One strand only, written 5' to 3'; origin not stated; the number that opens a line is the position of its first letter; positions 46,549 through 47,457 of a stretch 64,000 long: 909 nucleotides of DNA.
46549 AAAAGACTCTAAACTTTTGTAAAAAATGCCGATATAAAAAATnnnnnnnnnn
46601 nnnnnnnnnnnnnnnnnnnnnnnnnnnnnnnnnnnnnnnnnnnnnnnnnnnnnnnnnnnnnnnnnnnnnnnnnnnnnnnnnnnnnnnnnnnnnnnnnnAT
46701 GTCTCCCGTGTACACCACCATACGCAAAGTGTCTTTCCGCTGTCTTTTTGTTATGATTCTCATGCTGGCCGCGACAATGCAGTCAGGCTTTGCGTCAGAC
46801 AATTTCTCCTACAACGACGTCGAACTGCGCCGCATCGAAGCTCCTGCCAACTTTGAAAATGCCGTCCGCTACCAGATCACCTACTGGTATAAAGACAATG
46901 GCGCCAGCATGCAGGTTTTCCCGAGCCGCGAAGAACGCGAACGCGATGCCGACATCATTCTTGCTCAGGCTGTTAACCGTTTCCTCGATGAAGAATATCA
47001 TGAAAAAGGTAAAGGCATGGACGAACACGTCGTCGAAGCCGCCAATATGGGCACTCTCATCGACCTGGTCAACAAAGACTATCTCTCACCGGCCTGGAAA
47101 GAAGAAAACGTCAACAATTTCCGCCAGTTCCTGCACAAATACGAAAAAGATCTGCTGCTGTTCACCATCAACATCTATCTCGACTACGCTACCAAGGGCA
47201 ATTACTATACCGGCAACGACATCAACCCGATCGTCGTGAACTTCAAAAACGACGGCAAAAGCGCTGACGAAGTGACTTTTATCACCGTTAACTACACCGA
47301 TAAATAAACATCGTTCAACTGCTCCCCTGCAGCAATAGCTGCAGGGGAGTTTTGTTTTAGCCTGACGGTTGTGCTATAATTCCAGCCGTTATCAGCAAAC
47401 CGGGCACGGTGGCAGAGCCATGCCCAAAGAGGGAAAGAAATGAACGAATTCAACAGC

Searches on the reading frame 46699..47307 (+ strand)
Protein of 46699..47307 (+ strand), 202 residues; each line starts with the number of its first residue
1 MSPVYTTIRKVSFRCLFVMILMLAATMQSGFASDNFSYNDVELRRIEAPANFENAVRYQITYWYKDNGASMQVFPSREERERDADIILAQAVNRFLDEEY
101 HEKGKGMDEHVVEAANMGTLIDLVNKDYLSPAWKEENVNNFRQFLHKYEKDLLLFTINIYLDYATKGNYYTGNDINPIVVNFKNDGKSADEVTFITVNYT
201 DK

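Call 47: search_protein_families(library=pfam, proteins=[window:46699-47307:+], max_evalue=0.01)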
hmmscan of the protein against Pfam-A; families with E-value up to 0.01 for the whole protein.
window:46699-47307:+ (202 aa): 0 families

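Call 81: find_homologous_proteins(query=window:46699-47304:+, max_evalue=0.00001)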
Query window:46699-47304:+ (202 aa): 16 proteins with E <= 0.00001 among 69 candidates.
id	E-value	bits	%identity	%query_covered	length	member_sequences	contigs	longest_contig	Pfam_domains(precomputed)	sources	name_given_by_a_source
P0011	9.3e-124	429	94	100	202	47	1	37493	-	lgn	-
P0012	2.2e-108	379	82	100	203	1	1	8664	-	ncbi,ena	-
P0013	2.2e-106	372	80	100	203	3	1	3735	-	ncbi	-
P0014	7.5e-105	367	78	100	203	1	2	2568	-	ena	-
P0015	5.7e-103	361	77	100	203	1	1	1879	-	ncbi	-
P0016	2.7e-102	359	77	100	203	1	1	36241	-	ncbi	-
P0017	6.5e-102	357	76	100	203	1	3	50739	-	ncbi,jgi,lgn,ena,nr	ncbi:MAG TPA: hypothetical protein PLM07_21210 [Candidatus Rifleibacterium sp.]|nr:hypothetical prot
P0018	8.8e-102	357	77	100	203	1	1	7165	-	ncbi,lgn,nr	ncbi:MAG: hypothetical protein PHD82_08390 [Candidatus Riflebacteria bacterium]|nr:hypothetical prot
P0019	5.1e-99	348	75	100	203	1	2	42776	-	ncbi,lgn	-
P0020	5.7e-90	319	77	89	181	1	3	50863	-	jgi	-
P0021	1.2e-88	314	67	100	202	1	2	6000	-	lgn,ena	-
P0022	3.3e-86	306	65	100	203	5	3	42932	-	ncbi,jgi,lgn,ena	-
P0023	2.1e-82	294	65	100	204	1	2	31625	-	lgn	-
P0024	4.6e-75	270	58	100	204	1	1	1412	-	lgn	-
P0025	5.8e-68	247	56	100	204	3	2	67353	-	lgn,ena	-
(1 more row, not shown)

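Call 82: find_encoding_contigs(protein=P0017, flank=700, max_places=1)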
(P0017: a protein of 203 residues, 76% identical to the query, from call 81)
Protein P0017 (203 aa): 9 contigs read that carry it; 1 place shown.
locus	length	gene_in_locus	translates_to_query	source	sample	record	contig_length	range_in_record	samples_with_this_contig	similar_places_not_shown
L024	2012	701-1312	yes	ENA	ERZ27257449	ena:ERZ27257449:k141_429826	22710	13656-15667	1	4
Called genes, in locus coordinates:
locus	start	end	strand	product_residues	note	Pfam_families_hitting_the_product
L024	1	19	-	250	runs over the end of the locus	-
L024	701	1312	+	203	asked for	-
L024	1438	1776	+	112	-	PF00936:BMC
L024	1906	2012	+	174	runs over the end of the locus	PF01592:NifU_N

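Call 83: find_encoding_contigs(protein=P0022, flank=700, max_places=1)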
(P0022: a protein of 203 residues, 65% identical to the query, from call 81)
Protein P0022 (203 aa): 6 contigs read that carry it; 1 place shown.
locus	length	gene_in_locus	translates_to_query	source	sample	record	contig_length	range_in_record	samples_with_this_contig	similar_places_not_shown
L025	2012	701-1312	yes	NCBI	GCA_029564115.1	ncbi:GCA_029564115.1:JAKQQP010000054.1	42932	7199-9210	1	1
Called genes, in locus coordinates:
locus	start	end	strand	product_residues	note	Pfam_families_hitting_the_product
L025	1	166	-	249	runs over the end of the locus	-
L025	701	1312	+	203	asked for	-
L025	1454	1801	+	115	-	PF00936:BMC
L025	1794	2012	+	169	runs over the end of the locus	PF01980:TrmO_N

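Call 84: find_encoding_contigs(protein=P0025, flank=700, max_places=1)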
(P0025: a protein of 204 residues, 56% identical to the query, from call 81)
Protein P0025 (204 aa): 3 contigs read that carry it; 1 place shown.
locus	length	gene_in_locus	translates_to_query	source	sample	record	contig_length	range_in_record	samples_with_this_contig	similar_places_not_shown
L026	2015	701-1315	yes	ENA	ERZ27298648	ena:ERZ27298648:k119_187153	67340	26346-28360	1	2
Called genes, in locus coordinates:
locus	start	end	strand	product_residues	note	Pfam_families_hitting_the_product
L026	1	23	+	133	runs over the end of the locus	PF04020:Phage_holin_4_2 (faint)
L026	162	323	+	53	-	-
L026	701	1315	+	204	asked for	-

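Call 85: find_encoding_contigs(protein=P0012, flank=700, max_places=1)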
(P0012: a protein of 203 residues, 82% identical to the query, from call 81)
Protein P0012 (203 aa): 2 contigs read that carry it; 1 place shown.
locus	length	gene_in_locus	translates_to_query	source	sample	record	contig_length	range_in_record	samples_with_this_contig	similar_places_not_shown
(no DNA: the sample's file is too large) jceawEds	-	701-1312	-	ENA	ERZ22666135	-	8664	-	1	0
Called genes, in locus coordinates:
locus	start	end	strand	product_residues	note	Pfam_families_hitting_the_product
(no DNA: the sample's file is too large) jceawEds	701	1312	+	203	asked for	-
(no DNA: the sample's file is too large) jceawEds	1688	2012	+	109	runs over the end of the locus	PF00936:BMC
